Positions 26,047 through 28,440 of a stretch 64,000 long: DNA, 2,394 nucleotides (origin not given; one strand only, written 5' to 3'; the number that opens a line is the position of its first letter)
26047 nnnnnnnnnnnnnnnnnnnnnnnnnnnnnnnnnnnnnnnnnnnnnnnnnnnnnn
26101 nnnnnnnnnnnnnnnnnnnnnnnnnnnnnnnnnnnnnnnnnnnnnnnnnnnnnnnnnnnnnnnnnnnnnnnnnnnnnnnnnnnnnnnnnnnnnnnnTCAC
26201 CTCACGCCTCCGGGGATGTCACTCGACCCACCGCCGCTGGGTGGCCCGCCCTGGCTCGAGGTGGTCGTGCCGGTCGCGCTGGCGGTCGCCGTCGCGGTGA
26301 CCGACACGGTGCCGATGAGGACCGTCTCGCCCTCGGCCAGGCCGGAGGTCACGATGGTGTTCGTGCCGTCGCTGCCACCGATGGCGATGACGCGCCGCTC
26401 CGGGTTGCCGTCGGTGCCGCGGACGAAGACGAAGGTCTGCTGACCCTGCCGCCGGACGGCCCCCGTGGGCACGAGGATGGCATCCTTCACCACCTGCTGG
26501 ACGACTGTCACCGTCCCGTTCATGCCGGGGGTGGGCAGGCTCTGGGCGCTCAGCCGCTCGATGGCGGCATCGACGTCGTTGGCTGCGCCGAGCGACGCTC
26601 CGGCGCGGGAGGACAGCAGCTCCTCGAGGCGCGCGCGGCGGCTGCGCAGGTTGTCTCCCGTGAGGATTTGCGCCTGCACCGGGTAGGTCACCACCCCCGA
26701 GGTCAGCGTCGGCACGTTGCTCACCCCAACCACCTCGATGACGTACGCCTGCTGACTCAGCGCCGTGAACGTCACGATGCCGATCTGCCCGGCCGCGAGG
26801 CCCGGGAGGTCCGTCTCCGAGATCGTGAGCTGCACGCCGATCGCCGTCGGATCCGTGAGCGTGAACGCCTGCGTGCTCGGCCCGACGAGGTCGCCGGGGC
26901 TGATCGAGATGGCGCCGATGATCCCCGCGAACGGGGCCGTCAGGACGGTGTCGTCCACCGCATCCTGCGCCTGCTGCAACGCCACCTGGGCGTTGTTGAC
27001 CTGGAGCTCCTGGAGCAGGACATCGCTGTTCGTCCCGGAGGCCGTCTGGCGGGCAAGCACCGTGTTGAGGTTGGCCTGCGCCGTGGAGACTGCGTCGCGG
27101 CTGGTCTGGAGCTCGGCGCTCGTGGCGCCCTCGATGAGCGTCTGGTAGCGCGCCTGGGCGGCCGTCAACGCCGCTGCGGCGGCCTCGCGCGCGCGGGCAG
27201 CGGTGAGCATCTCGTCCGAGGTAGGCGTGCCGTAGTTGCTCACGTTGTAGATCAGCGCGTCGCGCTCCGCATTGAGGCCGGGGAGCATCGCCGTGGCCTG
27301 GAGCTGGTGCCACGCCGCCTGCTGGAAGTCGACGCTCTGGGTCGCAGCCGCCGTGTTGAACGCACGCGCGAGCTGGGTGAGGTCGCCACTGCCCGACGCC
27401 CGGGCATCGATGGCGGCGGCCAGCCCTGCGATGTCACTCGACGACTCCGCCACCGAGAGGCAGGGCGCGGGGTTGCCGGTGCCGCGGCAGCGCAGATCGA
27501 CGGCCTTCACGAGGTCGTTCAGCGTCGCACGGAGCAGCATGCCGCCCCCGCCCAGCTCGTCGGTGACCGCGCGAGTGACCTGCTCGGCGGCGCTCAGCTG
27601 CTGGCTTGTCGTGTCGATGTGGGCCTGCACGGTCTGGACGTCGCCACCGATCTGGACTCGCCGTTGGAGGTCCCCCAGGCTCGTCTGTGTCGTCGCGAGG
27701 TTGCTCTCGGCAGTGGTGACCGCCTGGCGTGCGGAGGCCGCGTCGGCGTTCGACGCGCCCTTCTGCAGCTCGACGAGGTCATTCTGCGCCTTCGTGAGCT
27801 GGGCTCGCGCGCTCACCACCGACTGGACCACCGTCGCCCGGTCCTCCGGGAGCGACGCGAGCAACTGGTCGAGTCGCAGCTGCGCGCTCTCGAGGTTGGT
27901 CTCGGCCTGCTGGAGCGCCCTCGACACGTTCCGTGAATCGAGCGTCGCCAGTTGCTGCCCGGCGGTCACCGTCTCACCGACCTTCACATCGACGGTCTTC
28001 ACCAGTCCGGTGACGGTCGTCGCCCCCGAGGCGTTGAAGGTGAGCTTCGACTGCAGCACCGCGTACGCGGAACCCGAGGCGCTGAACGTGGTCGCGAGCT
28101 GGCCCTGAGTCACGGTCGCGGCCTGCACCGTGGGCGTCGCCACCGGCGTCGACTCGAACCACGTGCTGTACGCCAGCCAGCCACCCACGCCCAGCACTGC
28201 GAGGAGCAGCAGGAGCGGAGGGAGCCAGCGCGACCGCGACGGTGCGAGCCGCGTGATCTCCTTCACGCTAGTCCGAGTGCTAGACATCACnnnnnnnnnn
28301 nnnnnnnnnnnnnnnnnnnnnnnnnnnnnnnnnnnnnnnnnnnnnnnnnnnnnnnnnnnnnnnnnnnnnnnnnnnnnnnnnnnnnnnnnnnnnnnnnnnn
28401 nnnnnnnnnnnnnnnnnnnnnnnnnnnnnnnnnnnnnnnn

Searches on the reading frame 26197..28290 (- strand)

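Call 50: search_protein_families(library=pfam, max_evalue=0.001, proteins=[window:26197-28290:-])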
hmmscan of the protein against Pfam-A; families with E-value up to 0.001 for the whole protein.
window:26197-28290:- (697 aa): 3 families
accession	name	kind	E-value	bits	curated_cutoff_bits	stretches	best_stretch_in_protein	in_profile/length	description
PF16576.10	HlyD_D23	-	1.7e-10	41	30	1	375-517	56-178/214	Barrel-sandwich domain of CusB or HlyD membrane-fusion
PF13437.12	HlyD_3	-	2.5e-10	41.5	22.2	1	449-544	1-95/106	HlyD family secretion protein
PF00364.28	Biotin_lipoyl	-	0.00099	19.3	22.1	0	90-117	10-36/73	Biotin-requiring enzyme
